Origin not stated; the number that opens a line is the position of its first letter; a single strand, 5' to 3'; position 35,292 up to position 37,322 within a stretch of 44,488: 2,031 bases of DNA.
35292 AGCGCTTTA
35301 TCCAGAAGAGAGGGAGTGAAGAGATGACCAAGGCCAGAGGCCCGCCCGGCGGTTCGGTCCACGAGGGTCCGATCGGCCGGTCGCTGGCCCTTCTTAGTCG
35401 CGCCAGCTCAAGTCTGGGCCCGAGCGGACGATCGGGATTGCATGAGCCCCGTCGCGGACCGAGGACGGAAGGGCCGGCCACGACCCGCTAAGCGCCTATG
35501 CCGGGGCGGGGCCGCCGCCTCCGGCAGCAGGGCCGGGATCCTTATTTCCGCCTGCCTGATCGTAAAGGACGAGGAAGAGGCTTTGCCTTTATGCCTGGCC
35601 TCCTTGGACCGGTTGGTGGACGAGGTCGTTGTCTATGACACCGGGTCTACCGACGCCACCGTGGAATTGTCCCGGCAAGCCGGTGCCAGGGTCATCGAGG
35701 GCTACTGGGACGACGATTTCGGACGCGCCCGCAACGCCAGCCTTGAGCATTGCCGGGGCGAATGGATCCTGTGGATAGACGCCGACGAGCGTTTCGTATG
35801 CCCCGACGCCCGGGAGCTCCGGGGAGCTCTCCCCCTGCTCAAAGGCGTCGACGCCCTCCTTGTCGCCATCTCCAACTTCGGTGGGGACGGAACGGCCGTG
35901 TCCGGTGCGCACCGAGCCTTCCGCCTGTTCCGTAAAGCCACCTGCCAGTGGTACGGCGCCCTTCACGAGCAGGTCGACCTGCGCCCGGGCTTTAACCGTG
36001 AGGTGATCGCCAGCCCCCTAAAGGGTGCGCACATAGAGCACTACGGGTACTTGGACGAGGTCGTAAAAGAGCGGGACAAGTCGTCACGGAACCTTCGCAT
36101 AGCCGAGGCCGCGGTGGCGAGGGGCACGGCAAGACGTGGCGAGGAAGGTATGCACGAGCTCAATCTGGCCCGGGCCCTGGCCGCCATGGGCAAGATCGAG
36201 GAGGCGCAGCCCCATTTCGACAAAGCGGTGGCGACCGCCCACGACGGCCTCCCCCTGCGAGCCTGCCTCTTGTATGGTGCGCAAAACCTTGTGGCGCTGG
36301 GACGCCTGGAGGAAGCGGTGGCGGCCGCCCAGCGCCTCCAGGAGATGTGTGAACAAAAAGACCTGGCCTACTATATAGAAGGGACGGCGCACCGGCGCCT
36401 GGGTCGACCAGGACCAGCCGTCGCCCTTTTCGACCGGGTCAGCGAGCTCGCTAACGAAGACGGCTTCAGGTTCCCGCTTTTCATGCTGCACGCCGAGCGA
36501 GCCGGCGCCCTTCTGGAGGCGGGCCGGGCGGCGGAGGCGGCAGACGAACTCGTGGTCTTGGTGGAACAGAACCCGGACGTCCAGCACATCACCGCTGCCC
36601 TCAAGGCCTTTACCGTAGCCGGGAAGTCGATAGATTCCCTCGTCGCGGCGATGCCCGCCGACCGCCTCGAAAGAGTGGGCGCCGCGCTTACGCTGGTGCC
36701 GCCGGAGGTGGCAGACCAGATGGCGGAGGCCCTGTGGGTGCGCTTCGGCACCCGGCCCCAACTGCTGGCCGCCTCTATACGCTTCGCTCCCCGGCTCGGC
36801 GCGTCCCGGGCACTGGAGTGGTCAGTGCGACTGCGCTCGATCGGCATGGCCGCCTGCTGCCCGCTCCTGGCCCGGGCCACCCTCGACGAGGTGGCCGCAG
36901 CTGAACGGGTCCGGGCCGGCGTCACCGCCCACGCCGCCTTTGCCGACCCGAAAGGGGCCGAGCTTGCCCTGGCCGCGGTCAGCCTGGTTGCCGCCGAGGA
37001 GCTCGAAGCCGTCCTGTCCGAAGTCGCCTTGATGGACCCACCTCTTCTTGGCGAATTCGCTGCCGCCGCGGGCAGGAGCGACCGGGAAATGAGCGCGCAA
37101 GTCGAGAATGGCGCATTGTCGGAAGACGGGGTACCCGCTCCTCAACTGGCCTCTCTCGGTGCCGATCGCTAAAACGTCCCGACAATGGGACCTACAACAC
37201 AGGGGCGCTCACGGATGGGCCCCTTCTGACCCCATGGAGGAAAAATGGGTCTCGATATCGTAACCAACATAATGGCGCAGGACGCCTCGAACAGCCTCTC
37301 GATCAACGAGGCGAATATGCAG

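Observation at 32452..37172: Three TPR-fused glycosyltransferases between fliA and fliC: candidate flagellar glycosylation module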

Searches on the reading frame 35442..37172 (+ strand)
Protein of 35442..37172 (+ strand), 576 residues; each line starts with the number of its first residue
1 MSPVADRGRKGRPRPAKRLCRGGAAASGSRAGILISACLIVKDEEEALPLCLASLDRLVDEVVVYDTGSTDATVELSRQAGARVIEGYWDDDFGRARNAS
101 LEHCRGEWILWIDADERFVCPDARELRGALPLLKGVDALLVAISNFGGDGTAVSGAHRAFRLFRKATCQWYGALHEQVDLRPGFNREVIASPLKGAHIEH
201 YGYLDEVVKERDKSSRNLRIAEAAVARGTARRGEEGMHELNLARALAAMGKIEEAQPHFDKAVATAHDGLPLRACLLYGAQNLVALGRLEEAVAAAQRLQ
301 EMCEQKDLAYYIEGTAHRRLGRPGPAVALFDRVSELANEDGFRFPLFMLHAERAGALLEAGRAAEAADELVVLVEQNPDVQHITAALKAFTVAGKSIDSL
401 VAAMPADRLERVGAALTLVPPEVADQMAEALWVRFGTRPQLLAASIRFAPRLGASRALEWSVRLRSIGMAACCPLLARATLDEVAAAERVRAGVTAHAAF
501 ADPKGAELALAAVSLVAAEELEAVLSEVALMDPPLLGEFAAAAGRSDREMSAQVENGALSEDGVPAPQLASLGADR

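Call 5: search_protein_families(library=pfam, proteins=[window:35442-37172:+], max_evalue=0.01)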
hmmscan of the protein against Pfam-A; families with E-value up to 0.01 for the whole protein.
window:35442-37172:+ (576 aa): 11 families
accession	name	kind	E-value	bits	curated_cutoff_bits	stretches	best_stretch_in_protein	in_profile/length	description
PF00535.33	Glycos_transf_2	-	3.8e-15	56.6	23.3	1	36-117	1-90/168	Glycosyl transferase family 2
PF07719.23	TPR_2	-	3e-08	33.6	27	0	241-264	6-29/34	Tetratricopeptide repeat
PF13704.12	Glyco_tranf_2_4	-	9.6e-08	32.9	27.5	1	42-127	1-95/98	Glycosyl transferase family 2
PF13424.12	TPR_12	-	2.3e-06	28.1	30.1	1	240-305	7-77/77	Tetratricopeptide repeat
PF13181.12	TPR_8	-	5.2e-06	26.6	25.7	0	241-263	6-28/34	Tetratricopeptide repeat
PF00515.34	TPR_1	-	2.1e-05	24.6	27.8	0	241-264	6-29/34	Tetratricopeptide repeat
PF13174.12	TPR_6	-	7.3e-05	23.6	26.3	0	240-263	4-27/33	Tetratricopeptide repeat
PF13428.12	TPR_14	-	0.00028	21.7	23.5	0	241-267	6-32/44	Tetratricopeptide repeat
PF13432.12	TPR_16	-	0.00065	20.5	32.7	1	240-302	1-60/65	Tetratricopeptide repeat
PF13176.12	TPR_7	-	0.001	19.4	27.9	0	241-268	4-31/36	Tetratricopeptide repeat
PF10111.15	Glyco_tranf_2_2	-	0.0057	16.6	27.3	1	61-122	31-97/276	Glycosyltransferase like family 2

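Call 10: search_protein_families(library=ncbifam, proteins=[window:35442-37172:+], max_evalue=0.01)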
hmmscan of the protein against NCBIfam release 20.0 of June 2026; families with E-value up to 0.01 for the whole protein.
window:35442-37172:+ (576 aa): 5 families
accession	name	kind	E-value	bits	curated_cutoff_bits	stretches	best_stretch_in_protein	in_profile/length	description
TIGR04195.1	S_glycosyl_SunS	equivalog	6.5e-14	51.6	350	1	35-223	59-244/421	SunS family peptide S-glycosyltransferase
TIGR04283.1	glyco_like_mftF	equivalog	2.1e-07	30.8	182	1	41-118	7-85/221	TIGR04283 family arsenosugar biosynthesis glycosyltransferase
NF010496.0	PRK13915.1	equivalog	6.4e-07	28.7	262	1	33-115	31-126/307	glucosyl-3-phosphoglycerate synthase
TIGR04182.1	glyco_TIGR04182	equivalog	2.5e-05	23.8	325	1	59-136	27-101/293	S-layer glycoprotein N-glycosyltransferase AglJ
NF041391.1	DPhHxTase_Halo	equivalog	0.00021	20.4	375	1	43-118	5-81/213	dolichyl-phosphate hexose transferase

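Call 11: search_solved_structures(query=window:35442-37172:+, max_evalue=0.1)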
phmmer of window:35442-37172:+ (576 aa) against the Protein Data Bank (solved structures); distinct sequences matched with E-value up to 0.1: 14.
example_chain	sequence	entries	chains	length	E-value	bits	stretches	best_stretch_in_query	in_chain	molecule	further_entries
22ao_A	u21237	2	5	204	1.5e-30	109.6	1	34-222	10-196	GmaR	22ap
7msp_A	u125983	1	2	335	1.3e-11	47.1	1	35-225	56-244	SPbeta prophage-derived glycosyltransferase SunS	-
7msn_A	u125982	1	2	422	2.3e-11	46.3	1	35-225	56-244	SPbeta prophage-derived glycosyltransferase SunS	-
7msk_A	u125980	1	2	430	1.4e-10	43.7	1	37-222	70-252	Glyco_trans_2-like domain-containing protein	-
7x9r_A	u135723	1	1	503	1.8e-06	30.1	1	172-264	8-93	Glycosyl transferase family 2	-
9jma_A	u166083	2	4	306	1.5e-05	27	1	59-154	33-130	GalNAc(5)-diNAcBac-PP-undecaprenol beta-1,3-glucosyltransferase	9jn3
3ckj_A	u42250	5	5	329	0.00068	21.6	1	27-115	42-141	Putative uncharacterized protein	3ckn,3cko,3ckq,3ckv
2q7f_A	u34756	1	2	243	0.0033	19.3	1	224-377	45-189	YrrB protein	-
7pdo_A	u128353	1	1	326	0.0064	18.4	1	27-87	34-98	Glucosyl-3-phosphoglycerate synthase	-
7p5l_A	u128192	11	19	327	0.0065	18.4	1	27-87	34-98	Glucosyl-3-phosphoglycerate synthase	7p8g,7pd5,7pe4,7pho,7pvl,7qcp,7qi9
8ump_A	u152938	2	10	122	0.013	17.4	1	240-337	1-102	T33-ml35-redesigned-TPR-domain-fold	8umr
4y6n_A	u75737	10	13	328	0.029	16.2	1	28-86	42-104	Glucosyl-3-phosphoglycerate synthase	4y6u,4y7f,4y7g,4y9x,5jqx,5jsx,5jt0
3e25_A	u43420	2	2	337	0.03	16.2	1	28-86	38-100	Putative uncharacterized protein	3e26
4ddz_A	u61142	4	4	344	0.032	16.1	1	28-86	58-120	GLUCOSYL-3-PHOSPHOGLYCERATE SYNTHASE (GpgS) | Glucosyl-3-phosphoglycerate synthase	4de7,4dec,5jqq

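Call 14: search_solved_structures(query=window:35442-37172:+, max_evalue=0.00001, show_alignments=5)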
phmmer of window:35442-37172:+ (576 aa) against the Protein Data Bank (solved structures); distinct sequences matched with E-value up to 0.00001: 5.
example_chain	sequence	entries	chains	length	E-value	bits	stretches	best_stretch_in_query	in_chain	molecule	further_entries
22ao_A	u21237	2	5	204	1.5e-30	109.6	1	34-222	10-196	GmaR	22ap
7msp_A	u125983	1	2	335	1.3e-11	47.1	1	35-225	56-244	SPbeta prophage-derived glycosyltransferase SunS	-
7msn_A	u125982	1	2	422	2.3e-11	46.3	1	35-225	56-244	SPbeta prophage-derived glycosyltransferase SunS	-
7msk_A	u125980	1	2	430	1.4e-10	43.7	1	37-222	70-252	Glyco_trans_2-like domain-containing protein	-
7x9r_A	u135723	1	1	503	1.8e-06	30.1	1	172-264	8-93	Glycosyl transferase family 2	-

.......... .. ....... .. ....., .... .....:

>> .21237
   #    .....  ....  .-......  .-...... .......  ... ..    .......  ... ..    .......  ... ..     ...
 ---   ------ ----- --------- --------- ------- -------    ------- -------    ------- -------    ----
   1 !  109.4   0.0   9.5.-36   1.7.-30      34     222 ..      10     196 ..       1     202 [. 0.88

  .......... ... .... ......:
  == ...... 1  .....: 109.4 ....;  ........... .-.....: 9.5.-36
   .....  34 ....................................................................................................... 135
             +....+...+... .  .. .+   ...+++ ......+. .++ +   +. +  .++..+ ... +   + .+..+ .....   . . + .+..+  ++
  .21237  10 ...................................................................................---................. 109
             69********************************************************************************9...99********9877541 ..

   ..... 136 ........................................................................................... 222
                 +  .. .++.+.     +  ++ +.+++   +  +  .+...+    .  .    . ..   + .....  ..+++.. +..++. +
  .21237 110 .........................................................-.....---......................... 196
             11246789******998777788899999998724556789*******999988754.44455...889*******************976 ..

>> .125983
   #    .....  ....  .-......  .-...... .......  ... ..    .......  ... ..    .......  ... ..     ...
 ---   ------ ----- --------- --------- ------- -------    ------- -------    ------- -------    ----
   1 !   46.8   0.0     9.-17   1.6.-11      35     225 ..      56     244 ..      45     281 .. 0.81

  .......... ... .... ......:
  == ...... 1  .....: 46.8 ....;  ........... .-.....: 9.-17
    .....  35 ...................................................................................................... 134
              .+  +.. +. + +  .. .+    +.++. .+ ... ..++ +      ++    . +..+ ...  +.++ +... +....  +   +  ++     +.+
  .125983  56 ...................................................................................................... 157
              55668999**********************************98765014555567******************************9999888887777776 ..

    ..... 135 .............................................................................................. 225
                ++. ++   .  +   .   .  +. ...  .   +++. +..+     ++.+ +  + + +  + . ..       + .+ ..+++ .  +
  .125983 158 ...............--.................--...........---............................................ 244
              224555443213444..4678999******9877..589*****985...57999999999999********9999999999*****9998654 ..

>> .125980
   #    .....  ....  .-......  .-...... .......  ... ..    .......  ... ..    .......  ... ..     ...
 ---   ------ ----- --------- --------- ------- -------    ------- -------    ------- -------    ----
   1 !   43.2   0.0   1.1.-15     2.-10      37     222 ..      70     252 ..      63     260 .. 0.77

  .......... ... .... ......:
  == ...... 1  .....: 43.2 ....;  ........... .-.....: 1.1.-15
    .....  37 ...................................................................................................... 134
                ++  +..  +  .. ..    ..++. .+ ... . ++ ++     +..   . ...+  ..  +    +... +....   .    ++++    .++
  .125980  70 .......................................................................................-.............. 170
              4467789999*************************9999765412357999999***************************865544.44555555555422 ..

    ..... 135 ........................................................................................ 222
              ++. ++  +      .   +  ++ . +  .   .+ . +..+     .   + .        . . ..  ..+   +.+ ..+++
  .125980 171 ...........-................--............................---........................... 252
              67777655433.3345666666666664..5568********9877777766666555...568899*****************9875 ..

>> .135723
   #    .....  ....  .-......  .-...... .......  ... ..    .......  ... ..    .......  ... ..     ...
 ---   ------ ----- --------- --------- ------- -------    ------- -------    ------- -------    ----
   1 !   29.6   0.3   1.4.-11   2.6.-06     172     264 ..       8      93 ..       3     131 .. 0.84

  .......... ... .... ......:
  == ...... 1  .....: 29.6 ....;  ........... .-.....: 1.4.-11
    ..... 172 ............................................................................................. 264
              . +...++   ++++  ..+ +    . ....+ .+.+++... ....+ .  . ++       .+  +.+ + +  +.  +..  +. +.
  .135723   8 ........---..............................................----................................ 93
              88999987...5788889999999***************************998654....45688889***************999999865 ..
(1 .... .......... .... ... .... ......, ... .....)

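Call 17: find_homologous_proteins(query=window:35442-37172:+, max_evalue=1e-10)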
Query window:35442-37172:+ (576 aa): 782 proteins with E <= 1e-10 among 8000 candidates; the best 120 are listed.
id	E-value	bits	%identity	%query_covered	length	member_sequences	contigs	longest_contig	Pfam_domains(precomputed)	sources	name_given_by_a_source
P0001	0.0e+0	1129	100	91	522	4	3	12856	PF00515.35,PF13424.13,PF13181.13,PF00535.33,PF07719.24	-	-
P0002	2.3e-268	909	74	100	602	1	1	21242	PF00535.33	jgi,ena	jgi:tetratricopeptide (TPR) repeat protein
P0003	3.5e-263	892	72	98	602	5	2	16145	PF00535.33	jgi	jgi:tetratricopeptide (TPR) repeat protein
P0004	1.4e-261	887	74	98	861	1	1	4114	PF00535.33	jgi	jgi:tetratricopeptide (TPR) repeat protein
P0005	1.7e-259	880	75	94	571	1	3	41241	PF00515.35,PF13424.13,PF13176.13,PF13181.13,PF00535.33,PF07719.24,PF13174.13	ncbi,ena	-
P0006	4.6e-258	875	72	100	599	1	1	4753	PF00535.33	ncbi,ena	-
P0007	7.1e-258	875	72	100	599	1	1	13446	PF00535.33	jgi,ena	-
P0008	2.4e-254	863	73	94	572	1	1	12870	PF13424.13,PF13181.13,PF00535.33,PF07719.24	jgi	jgi:tetratricopeptide (TPR) repeat protein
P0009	6.7e-253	858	70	100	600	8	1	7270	PF00535.33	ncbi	ncbi:MAG: glycosyltransferase [Acidimicrobiales bacterium]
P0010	5.7e-252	855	72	94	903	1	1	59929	PF00515.35,PF13176.13,PF13181.13,PF00535.33,PF07719.24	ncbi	-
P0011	2.0e-248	844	72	94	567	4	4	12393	PF00535.33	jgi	jgi:tetratricopeptide (TPR) repeat protein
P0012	1.1e-247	841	71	94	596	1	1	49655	PF00535.33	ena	-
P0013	2.3e-246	837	71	94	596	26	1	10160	PF00535.33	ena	-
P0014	3.3e-240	816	73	90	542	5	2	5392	PF00535.33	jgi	jgi:tetratricopeptide (TPR) repeat protein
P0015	1.0e-236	805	71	91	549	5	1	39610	PF13424.13,PF00535.33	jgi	jgi:tetratricopeptide (TPR) repeat protein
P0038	6.1e-183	627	55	99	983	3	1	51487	PF00534.27,PF13439.13,PF00535.33,PF20706.4,PF13692.13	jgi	-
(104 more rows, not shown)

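Call 19: find_related_loci(query=A1, collection=genome_contigs, flank=10000)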
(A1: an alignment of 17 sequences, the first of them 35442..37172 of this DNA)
Query A1 (576 aa) in genome_contigs; peptide patterns used: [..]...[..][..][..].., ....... (x = any residue, [..] = any of these).
352 stretches matched a pattern; 229 encode a relative of the query (tblastn E <= 1e-3); the best 80 are kept; 80 distinct loci.
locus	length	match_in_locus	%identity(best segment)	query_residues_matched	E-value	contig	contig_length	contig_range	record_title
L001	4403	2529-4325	72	1-576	0e+0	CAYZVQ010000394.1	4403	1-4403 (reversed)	MAG TPA_asm: uncultured Acidimicrobiaceae bacterium isolate binchicken_co3_585 genome assembly, contig: NODE_66014_lengt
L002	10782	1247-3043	72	14-576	0e+0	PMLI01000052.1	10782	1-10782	MAG: Acidimicrobiaceae bacterium isolate fen_671 73.20120600_E1D.138_contig_245247, whole genome shotgun sequence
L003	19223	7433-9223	70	4-576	0e+0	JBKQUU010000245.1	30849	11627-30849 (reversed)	MAG: Acidimicrobiales bacterium isolate SEr2D2E2F__bin_181 SEr2D2E2F_000000233962, whole genome shotgun sequence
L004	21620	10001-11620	58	6-540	0e+0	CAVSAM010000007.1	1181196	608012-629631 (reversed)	MAG: uncultured Acidimicrobiaceae bacterium isolate MFD05512.bin.2.29 genome assembly, contig: contig_3771, whole genome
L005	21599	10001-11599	58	9-539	0e+0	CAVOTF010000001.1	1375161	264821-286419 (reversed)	MAG: uncultured Acidimicrobiaceae bacterium isolate MFD00082.bin.2.86 genome assembly, contig: contig_1430, whole genome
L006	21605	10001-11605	58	8-539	0e+0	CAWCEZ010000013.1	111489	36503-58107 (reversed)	MAG: uncultured Acidimicrobiaceae bacterium isolate MFD09495.bin.2.2 genome assembly, contig: contig_9934, whole genome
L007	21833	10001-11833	52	4-576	0e+0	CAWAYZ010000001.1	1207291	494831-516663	MAG: uncultured Acidimicrobiaceae bacterium isolate MFD05512.bin.2.165 genome assembly, contig: contig_10424, whole geno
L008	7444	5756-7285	58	30-539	0e+0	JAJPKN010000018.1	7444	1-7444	MAG: Actinomycetota bacterium isolate Centralia_MAG_82 k107_12519119, whole genome shotgun sequence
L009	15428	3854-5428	56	19-542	0e+0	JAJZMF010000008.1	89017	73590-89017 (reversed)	MAG: Actinomycetes bacterium isolate MAS3.bin16 NODE_338_length_89017_cov_5.597266, whole genome shotgun sequence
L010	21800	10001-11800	55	8-576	0e+0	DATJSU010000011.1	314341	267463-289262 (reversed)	MAG TPA_asm: Acidimicrobiales bacterium isolate SMAG_U15001 k141_26962, whole genome shotgun sequence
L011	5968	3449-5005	56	22-539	0e+0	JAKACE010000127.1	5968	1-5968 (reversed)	MAG: Actinomycetes bacterium isolate WH2.bin85 NODE_25373_length_5968_cov_1.180791, whole genome shotgun sequence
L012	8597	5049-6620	56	12-539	4e-175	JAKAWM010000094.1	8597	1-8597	MAG: Actinomycetes bacterium isolate YP4.bin5 NODE_11726_length_8597_cov_1.283589, whole genome shotgun sequence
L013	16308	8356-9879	55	34-539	9e-175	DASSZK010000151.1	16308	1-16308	MAG TPA_asm: Acidimicrobiales bacterium isolate SMAG_U707 k141_1011739, whole genome shotgun sequence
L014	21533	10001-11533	57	34-543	1e-174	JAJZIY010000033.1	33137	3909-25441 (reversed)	MAG: Actinomycetes bacterium isolate LSA5.bin104 NODE_1755_length_33137_cov_5.165192, whole genome shotgun sequence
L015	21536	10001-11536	55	33-540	3e-165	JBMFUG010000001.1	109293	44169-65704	MAG: Acidimicrobiales bacterium isolate KM4347-33 NODE_1_length_109293_cov_4.230241, whole genome shotgun sequence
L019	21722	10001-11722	78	26-576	0e+0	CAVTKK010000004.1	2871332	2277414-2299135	MAG: uncultured Acidimicrobiaceae bacterium isolate MFD05512.bin.2.189 genome assembly, contig: contig_9020, whole genom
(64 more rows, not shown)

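Call 21: find_encoding_contigs(protein=P0001, flank=10000, max_places=3)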
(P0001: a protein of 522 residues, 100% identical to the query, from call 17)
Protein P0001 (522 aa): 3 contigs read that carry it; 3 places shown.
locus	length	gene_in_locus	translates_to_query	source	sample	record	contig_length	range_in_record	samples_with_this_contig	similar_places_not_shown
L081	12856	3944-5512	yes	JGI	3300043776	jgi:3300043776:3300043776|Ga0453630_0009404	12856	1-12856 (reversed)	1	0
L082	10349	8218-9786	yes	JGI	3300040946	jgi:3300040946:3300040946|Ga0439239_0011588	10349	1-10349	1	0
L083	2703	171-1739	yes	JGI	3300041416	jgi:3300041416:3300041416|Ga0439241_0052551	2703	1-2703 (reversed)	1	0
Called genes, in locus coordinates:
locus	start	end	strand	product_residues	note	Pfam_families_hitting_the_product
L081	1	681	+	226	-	?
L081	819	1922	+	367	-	PF00535:Glycos_transf_2, PF13641:Glyco_tranf_2_3 (weak), PF10111:Glyco_tranf_2_2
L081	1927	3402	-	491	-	PF13439:Glyco_transf_4 (weak), PF13692:Glyco_trans_1_4, PF13428:TPR_14 (faint), PF00534:Glycos_transf_1, PF13524:Glyco_trans_1_2 (weak), PF20706:GT4-conflict (weak)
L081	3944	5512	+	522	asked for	PF00535:Glycos_transf_2, PF00515:TPR_1 (faint), PF07719:TPR_2 (faint), PF13181:TPR_8 (faint), PF13424:TPR_12 (faint)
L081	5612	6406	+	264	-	PF00669:Flagellin_N, PF00700:Flagellin_C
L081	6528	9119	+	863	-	PF02465:FliD_N, PF07195:FliD_C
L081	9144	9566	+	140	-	PF02561:FliS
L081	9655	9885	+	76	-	-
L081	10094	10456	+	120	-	-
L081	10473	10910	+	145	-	PF06429:Flg_bbr_C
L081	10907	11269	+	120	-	PF02049:FliE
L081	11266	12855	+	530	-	?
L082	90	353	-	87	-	PF02599:CsrA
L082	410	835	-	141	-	PF02623:FliW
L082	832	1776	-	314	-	PF00669:Flagellin_N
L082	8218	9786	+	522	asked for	PF00535:Glycos_transf_2, PF00515:TPR_1 (faint), PF07719:TPR_2 (faint), PF13181:TPR_8 (faint), PF13424:TPR_12 (faint)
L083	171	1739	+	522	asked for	PF00535:Glycos_transf_2, PF00515:TPR_1 (faint), PF07719:TPR_2 (faint), PF13181:TPR_8 (faint), PF13424:TPR_12 (faint)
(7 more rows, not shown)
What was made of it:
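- Tried and rejected: Shorter metagenome gene starts (call 21).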

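Call 22: find_encoding_contigs(protein=P0038, flank=10000, max_places=2)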
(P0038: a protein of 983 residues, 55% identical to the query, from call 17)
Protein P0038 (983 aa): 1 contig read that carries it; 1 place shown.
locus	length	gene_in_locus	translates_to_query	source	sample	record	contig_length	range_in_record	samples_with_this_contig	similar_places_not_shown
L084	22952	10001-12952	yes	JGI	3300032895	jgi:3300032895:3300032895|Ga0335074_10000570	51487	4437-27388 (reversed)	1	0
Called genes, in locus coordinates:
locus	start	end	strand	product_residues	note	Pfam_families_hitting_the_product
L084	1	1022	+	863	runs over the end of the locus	PF08751:TrwC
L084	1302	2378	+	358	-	PF03706:LPG_synthase_TM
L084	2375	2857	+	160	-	-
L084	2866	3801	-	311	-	PF00140:Sigma70_r1_2, PF04542:Sigma70_r2, PF04539:Sigma70_r3, PF04545:Sigma70_r4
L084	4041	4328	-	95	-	PF02599:CsrA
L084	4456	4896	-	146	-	PF02623:FliW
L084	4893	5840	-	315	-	PF00669:Flagellin_N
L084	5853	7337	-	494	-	PF00460:Flg_bb_rod (weak), PF22638:FlgK_D1, PF06429:Flg_bbr_C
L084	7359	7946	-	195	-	PF05130:FlgN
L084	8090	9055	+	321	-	PF04542:Sigma70_r2, PF04539:Sigma70_r3, PF08281:Sigma70_r4_2 (weak), PF04545:Sigma70_r4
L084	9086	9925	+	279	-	PF05050:Methyltransf_21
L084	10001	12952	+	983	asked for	PF13439:Glyco_transf_4 (faint), PF20706:GT4-conflict, PF00534:Glycos_transf_1, PF13692:Glyco_trans_1_4, PF00535:Glycos_transf_2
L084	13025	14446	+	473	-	PF00669:Flagellin_N, PF00700:Flagellin_C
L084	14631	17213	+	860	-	PF02465:FliD_N, PF07195:FliD_C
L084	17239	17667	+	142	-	PF02561:FliS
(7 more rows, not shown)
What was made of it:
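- Relatives encode a single 983-aa polypeptide combining GT4, the GmaR-like GT2 and TPR directly upstream of fliC (call 22). GT4 and GT2 domains are fused to the GmaR-like enzyme in relatives (calls 17, 22).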
